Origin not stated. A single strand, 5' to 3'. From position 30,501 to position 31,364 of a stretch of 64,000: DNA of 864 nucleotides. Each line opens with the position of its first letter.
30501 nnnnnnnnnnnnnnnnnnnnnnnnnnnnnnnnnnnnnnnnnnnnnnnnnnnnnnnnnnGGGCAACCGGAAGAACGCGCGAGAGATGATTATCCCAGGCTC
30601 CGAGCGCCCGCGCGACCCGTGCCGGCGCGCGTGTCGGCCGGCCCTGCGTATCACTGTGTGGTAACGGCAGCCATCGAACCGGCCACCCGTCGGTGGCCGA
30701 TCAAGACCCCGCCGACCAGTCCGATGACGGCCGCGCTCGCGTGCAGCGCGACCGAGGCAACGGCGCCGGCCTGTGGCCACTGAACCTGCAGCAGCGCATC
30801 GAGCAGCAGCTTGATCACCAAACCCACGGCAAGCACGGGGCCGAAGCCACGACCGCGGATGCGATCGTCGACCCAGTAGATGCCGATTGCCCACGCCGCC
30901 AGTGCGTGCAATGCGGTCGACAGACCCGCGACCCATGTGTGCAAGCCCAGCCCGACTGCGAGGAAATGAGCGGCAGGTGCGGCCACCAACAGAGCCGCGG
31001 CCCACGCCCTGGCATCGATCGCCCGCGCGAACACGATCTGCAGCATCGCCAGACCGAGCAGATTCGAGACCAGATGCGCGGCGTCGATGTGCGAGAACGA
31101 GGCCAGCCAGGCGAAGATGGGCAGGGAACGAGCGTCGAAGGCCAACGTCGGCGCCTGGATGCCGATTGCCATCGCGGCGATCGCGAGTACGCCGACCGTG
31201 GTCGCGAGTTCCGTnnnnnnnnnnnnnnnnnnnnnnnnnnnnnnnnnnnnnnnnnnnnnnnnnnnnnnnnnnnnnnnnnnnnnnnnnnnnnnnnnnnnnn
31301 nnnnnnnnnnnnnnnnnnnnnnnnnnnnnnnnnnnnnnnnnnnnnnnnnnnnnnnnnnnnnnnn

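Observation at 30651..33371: A secreted S8 protease, a GlyGly-CTERM-type sorting signal and a rhombosortase-like protease in one uninterrupted ORF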

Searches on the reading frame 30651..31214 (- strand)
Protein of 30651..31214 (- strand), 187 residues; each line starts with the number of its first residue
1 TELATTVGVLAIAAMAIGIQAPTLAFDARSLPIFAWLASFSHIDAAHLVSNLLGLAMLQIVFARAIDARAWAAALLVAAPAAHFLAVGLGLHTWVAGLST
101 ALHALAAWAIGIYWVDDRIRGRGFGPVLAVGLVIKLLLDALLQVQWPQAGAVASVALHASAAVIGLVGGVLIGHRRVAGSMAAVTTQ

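Call 21: find_homologous_proteins(query=A3, max_evalue=0.001)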
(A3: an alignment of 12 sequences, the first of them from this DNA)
Query A3 (12 sequences) (187 aa, profile of the alignment): 9 proteins with E <= 0.001 among 8000 candidates.
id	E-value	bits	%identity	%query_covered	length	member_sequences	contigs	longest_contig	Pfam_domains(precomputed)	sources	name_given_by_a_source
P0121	5.6e-67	243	43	73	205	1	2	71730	-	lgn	-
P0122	1.5e-66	242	39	79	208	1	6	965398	-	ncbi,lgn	ncbi:MAG: hypothetical protein ACRBC3_16835 [Burkholderiaceae bacterium]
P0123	3.1e-64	234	39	79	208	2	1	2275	-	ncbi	-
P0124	6.6e-62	226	39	72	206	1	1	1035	-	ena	-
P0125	6.8e-58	213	39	75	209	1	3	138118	-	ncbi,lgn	ncbi:MAG: hypothetical protein AB8C46_19620 [Burkholderiaceae bacterium]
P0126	1.0e-57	213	39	64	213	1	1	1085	-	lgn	-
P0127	2.1e-57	212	38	75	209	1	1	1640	-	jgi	-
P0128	2.6e-57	211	38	75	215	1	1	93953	-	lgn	-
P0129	5.5e-57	210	37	64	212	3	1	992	-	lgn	-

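Call 37: search_protein_representatives(alignment_id=A4)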
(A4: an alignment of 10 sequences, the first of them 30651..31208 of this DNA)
Query: 10 sequences, 208 profile positions. Proteins with E-value up to 0.001 (for the whole library): 33; up to 1e-10: 5; up to 1e-30: 4. The best 33 are listed.
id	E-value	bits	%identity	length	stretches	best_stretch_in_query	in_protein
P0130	1.1e-75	270.2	-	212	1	8-207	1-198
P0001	1.2e-58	214.5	-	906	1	11-207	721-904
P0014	4.3e-49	183.3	-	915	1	13-192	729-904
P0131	4.3e-37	144.1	-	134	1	1-86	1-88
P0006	3.9e-30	121.4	-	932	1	16-191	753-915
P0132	9.0e-10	54.9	-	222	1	39-180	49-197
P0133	1.1e-08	51.3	-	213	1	35-199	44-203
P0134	4.7e-07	46.0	-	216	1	25-163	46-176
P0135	5.5e-07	45.8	-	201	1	19-111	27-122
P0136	1.0e-06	44.9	-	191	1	34-166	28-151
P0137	2.3e-06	43.7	-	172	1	41-193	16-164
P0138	2.4e-05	40.4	-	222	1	37-195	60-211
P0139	2.7e-05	40.3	-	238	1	7-193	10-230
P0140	3.7e-05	39.8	-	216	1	36-193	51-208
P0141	5.7e-05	39.2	-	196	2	29-122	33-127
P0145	1.5e-04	37.8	-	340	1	15-150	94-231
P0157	5.7e-04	35.9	-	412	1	26-117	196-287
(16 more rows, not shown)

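Call 38: search_protein_families(library=ncbifam, proteins=[P0130, P0132, P0133, P0134, P0135, P0136, P0138, P0139, P0145, P0157], max_evalue=0.01)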
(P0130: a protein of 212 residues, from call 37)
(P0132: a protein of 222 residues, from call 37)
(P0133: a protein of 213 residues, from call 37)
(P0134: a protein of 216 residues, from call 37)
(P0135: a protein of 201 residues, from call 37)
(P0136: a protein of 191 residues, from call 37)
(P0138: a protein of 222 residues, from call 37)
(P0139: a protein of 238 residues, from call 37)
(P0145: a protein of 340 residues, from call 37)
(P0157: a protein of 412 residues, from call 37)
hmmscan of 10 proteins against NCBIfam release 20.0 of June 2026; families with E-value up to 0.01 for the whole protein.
P0130 (212 aa): 1 family
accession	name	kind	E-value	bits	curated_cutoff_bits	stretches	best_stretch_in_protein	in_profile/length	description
TIGR03902.1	rhom_GG_sort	equivalog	2.1e-11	44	84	1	34-185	19-153/154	rhombosortase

P0132 (222 aa): 1 family
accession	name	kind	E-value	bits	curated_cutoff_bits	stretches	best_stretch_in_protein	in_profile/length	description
TIGR03902.1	rhom_GG_sort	equivalog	2e-30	105.8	84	1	37-204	4-152/154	rhombosortase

P0133 (213 aa): 1 family
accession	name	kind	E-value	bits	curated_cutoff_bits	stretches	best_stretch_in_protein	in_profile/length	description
TIGR03902.1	rhom_GG_sort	equivalog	4.4e-27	94.9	84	1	37-198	5-153/154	rhombosortase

P0134 (216 aa): 3 families
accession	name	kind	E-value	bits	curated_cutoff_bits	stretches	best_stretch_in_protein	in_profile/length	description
TIGR03902.1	rhom_GG_sort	equivalog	9e-36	123.2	84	1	45-204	2-152/154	rhombosortase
TIGR04239.1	rhombo_GlpG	equivalog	8.6e-07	28.9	250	1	26-135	102-210/271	rhomboid family intramembrane serine protease GlpG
NF008155.0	PRK10907.1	equivalog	7.6e-05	22.2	335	1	26-137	106-212/276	rhomboid family intramembrane serine protease GlpG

P0135 (201 aa): 1 family
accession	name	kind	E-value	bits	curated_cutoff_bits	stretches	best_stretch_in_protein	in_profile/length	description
TIGR03902.1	rhom_GG_sort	equivalog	1.9e-31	109.1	84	1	34-188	4-153/154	rhombosortase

P0136 (191 aa): 1 family
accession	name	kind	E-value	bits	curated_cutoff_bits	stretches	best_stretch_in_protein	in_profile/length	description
TIGR03902.1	rhom_GG_sort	equivalog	6.2e-22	78.2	84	1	30-176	14-153/154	rhombosortase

P0138 (222 aa): 2 families
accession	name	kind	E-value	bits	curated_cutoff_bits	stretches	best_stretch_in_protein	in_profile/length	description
TIGR03902.1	rhom_GG_sort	equivalog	1.2e-39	135.7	84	1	48-206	3-153/154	rhombosortase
TIGR04239.1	rhombo_GlpG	equivalog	1.2e-05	25.2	250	1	12-208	85-267/271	rhomboid family intramembrane serine protease GlpG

P0139 (238 aa): 2 families
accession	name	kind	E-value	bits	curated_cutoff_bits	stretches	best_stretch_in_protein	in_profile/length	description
TIGR03902.1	rhom_GG_sort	equivalog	6.5e-26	91.1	84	2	34-129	2-99/154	rhombosortase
TIGR04239.1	rhombo_GlpG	equivalog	0.00072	19.4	250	1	13-68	100-156/271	rhomboid family intramembrane serine protease GlpG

P0145 (340 aa): 3 families
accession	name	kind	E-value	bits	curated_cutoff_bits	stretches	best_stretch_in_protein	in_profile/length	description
TIGR03902.1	rhom_GG_sort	equivalog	1.4e-14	54.3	84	1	115-262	13-152/154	rhombosortase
TIGR04239.1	rhombo_GlpG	equivalog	1.4e-11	44.7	250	1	107-202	124-218/271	rhomboid family intramembrane serine protease GlpG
NF008155.0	PRK10907.1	equivalog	3.9e-10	39.5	335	1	107-262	124-264/276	rhomboid family intramembrane serine protease GlpG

P0157 (412 aa): 3 families
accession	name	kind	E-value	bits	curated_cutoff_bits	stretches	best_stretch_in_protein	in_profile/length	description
TIGR03902.1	rhom_GG_sort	equivalog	4.8e-15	55.8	84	1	197-332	5-152/154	rhombosortase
TIGR04239.1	rhombo_GlpG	equivalog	1.1e-11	44.9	250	1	153-331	85-263/271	rhomboid family intramembrane serine protease GlpG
NF008155.0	PRK10907.1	equivalog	2.3e-09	37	335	1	163-303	95-232/276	rhomboid family intramembrane serine protease GlpG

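Call 40: find_related_loci(query=A4, collection=genome_contigs, flank=4000)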
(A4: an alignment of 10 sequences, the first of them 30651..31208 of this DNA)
Query A4 (185 aa) in genome_contigs; peptide patterns used: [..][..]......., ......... (x = any residue, [..] = any of these).
16 stretches matched a pattern; 4 encode a relative of the query (tblastn E <= 1e-3); 4 distinct loci.
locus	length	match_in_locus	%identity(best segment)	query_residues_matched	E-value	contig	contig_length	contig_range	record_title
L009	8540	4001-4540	69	1-180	3e-68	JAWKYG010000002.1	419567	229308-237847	MAG: Burkholderiaceae bacterium isolate AC1.99 AC1.99.fa-2, whole genome shotgun sequence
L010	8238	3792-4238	67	34-180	6e-52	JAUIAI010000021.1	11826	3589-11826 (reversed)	MAG: Gammaproteobacteria bacterium isolate 5_bin.37 NODE_3897_length_11826_cov_0.796735, whole genome shotgun sequence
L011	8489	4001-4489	39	17-163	1e-25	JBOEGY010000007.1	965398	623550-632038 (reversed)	MAG: Burkholderiaceae bacterium isolate PBSAbet1 PBSAd_contig_30, whole genome shotgun sequence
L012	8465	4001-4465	39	30-169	7e-24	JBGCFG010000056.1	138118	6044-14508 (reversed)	MAG: Burkholderiaceae bacterium isolate SGMAG-27 contig56, whole genome shotgun sequence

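Call 45: search_solved_structures(query=A3, max_evalue=10, show_alignments=2)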
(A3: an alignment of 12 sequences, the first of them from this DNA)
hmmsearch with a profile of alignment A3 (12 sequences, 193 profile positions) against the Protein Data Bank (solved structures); distinct sequences matched with E-value up to 10: 0.

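Call 66: find_homologous_proteins(query=A6, max_evalue=0.00001)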
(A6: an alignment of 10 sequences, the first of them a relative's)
Query A6 (10 sequences) (216 aa, profile of the alignment): 1095 proteins with E <= 0.00001 among 8000 candidates; the best 120 are listed.
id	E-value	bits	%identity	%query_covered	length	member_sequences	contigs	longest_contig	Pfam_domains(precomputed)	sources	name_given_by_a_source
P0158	7.8e-63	230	31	70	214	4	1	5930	PF01694.29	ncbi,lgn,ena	-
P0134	6.1e-61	224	100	100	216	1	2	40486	PF01694.29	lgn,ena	-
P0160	7.2e-54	201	33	69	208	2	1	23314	PF01694.29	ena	-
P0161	1.4e-50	190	61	93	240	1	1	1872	PF01694.29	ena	-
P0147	2.2e-50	189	38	34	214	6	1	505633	PF01694.29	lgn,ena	-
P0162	5.1e-47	178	40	83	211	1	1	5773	PF01694.29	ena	-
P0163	1.1e-46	177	41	82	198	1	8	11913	PF01694.29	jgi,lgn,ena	-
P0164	5.6e-46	175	39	79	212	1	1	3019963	PF01694.29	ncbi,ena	-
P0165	1.4e-45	173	43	13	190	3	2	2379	PF01694.29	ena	-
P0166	1.5e-45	173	39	79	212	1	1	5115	PF01694.29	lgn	-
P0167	1.7e-45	173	39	87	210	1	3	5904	PF01694.29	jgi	jgi:rhomboid family GlyGly-CTERM serine protease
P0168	2.7e-45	173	37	94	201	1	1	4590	PF01694.29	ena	-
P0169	4.9e-45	172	42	73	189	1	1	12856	PF01694.29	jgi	jgi:rhomboid family GlyGly-CTERM serine protease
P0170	1.4e-44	170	43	77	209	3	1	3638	PF01694.29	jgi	jgi:rhomboid family GlyGly-CTERM serine protease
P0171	1.7e-44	170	43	88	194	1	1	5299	PF01694.29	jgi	jgi:rhomboid family GlyGly-CTERM serine protease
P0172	1.7e-44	170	43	70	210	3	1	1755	PF01694.29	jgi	jgi:rhomboid family GlyGly-CTERM serine protease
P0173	2.0e-44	170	38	94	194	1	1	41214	PF01694.29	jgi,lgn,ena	-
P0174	3.8e-44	169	39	93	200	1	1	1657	PF01694.29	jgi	-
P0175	5.4e-44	168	36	99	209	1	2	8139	PF01694.29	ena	-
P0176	6.0e-44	168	40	77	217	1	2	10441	PF01694.29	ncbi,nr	ncbi:MAG: rhombosortase [Gammaproteobacteria bacterium]|nr:rhombosortase [Gammaproteobacteria bacter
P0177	6.7e-44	168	30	69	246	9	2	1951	PF01694.29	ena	-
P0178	6.9e-44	168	38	87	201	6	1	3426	PF01694.29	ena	-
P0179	9.5e-44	167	41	81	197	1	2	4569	PF01694.29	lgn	-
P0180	9.9e-44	167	43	70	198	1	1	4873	PF01694.29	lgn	-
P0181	1.0e-43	167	40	94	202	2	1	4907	PF01694.29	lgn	-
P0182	1.6e-43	167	43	73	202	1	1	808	PF01694.29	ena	-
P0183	1.7e-43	167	42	77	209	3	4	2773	PF01694.29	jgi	jgi:rhomboid family GlyGly-CTERM serine protease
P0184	1.7e-43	167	45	71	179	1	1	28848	PF01694.29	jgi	jgi:rhomboid family GlyGly-CTERM serine protease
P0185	4.4e-43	165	-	-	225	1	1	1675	PF01694.29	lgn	-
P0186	7.5e-43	165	42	78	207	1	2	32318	PF01694.29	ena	-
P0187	1.2e-42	164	43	81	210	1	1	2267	PF01694.29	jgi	jgi:rhomboid family GlyGly-CTERM serine protease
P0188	2.4e-42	163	40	94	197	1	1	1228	PF01694.29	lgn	-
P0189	2.6e-42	163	39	87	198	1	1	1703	PF01694.29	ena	-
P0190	4.1e-42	162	42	41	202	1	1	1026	PF01694.29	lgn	-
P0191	4.2e-42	162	54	13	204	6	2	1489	PF01694.29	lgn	-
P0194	5.8e-42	162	36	82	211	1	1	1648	PF01694.29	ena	-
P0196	6.6e-42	161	44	71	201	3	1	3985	PF01694.29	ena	-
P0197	7.0e-42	161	38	77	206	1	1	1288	PF01694.29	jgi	jgi:rhomboid family GlyGly-CTERM serine protease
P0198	7.7e-42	161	40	35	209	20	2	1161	PF01694.29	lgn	-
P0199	9.7e-42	161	36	73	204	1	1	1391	PF01694.29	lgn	-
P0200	1.1e-41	161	30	68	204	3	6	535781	PF01694.29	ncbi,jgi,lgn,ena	jgi:rhomboid family GlyGly-CTERM serine protease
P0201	1.1e-41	161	35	78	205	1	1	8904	PF01694.29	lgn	-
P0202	1.4e-41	160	28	83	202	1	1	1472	PF01694.29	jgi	-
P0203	2.3e-41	160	43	77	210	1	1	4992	PF01694.29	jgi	jgi:rhomboid family GlyGly-CTERM serine protease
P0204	2.4e-41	160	39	93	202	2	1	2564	PF01694.29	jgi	-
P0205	2.7e-41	159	49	71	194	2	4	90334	PF01694.29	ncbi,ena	-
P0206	2.8e-41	159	39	90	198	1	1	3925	PF01694.29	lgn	-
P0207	3.1e-41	159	38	88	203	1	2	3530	PF01694.29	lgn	-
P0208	3.1e-41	159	37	75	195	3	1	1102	PF01694.29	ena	-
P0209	3.2e-41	159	37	81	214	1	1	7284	PF01694.29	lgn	-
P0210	3.2e-41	159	38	89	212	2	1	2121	PF01694.29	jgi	-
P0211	3.5e-41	159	40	71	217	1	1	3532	PF01694.29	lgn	-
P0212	3.7e-41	159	40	77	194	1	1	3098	PF01694.29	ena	-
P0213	3.8e-41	159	39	86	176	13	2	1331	PF01694.29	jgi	jgi:rhomboid family GlyGly-CTERM serine protease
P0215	9.3e-41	158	38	80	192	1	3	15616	PF01694.29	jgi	jgi:rhomboid family GlyGly-CTERM serine protease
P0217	9.6e-41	158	-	-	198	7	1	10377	PF01694.29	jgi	jgi:rhomboid family GlyGly-CTERM serine protease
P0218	9.8e-41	158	-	-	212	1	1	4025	PF01694.29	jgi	jgi:rhomboid family GlyGly-CTERM serine protease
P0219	9.9e-41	158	39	81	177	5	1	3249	PF01694.29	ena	-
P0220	1.0e-40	158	37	71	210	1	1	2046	PF01694.29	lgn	-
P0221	1.1e-40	158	32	77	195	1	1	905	PF01694.29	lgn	-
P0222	1.1e-40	157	40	72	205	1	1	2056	PF01694.29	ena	-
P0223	1.2e-40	157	35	78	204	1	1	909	PF01694.29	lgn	-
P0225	1.4e-40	157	35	81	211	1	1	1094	PF01694.29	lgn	-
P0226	1.6e-40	157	34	81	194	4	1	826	PF01694.29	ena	-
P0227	1.8e-40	157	35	88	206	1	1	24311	PF01694.29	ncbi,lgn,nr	ncbi:MAG: rhombosortase [Gammaproteobacteria bacterium]|nr:rhombosortase [Gammaproteobacteria bacter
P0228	1.9e-40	157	36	88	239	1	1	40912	PF01694.29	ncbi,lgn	-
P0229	1.9e-40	157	35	72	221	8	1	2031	PF01694.29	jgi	-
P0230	2.1e-40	157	34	87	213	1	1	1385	PF01694.29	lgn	-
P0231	3.4e-40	156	41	73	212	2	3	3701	PF01694.29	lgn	-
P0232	3.6e-40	156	50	10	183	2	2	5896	PF01694.29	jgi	jgi:rhomboid family GlyGly-CTERM serine protease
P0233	4.5e-40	155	42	72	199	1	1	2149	PF01694.29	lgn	-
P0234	4.7e-40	155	33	81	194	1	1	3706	PF01694.29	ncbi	-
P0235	4.7e-40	155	44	74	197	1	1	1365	PF01694.29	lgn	-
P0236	4.7e-40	155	41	39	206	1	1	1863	PF01694.29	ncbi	-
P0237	5.2e-40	155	37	81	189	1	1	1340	PF01694.29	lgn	-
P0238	5.4e-40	155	38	71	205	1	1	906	PF01694.29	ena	-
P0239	5.4e-40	155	42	75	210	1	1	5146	PF01694.29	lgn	-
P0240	5.9e-40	155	35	94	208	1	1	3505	PF01694.29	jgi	-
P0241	6.3e-40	155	41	71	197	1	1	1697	PF01694.29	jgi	jgi:rhomboid family GlyGly-CTERM serine protease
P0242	6.8e-40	155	33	86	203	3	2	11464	PF01694.29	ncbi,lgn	-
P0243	7.9e-40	155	36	87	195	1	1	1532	PF01694.29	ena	-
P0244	8.0e-40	155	47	70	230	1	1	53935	PF01694.29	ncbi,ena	-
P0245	8.5e-40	155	50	73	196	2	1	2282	PF01694.29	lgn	-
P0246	9.4e-40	154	37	85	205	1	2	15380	PF01694.29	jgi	jgi:rhomboid family GlyGly-CTERM serine protease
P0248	1.0e-39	154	47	52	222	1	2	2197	PF01694.29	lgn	-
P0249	1.2e-39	154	39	79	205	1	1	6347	PF01694.29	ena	-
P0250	1.2e-39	154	37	80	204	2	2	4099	PF01694.29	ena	-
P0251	1.3e-39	154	38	90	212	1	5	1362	PF01694.29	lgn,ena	-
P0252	1.3e-39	154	-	-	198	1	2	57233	PF01694.29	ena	-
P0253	1.3e-39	154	37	71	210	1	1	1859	PF01694.29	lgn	-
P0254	1.3e-39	154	38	82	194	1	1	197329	PF01694.29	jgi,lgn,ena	-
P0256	1.4e-39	154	45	70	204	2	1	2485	PF01694.29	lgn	-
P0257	1.4e-39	154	34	94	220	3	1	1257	PF01694.29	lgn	-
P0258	1.4e-39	154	35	78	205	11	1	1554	PF01694.29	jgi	jgi:rhomboid family GlyGly-CTERM serine protease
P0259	1.6e-39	154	35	81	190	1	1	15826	PF01694.29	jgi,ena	jgi:rhomboid family GlyGly-CTERM serine protease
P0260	1.6e-39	154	-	-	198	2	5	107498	PF01694.29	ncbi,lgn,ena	-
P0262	1.9e-39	153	45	20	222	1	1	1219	PF01694.29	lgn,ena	-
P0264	2.2e-39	153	36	83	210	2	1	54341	PF01694.29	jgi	-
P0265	2.2e-39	153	36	73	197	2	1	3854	PF01694.29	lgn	-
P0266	2.3e-39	153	36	87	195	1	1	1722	PF01694.29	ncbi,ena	-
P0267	2.3e-39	153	36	79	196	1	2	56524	PF01694.29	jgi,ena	jgi:rhomboid family GlyGly-CTERM serine protease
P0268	2.7e-39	153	36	69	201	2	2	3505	PF01694.29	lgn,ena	-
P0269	2.7e-39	153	38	71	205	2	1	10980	PF01694.29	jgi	jgi:rhomboid family GlyGly-CTERM serine protease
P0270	2.7e-39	153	43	78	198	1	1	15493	PF01694.29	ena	-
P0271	3.1e-39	153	47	73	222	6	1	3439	PF01694.29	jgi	jgi:rhomboid family GlyGly-CTERM serine protease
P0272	3.1e-39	153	43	80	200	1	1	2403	PF01694.29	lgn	-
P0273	3.3e-39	153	37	80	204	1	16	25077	PF01694.29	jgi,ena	jgi:rhomboid family GlyGly-CTERM serine protease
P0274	3.4e-39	153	42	89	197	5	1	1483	PF01694.29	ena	-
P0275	3.7e-39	152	37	80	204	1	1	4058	PF01694.29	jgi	jgi:rhomboid family GlyGly-CTERM serine protease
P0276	3.8e-39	152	39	69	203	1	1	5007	PF01694.29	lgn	-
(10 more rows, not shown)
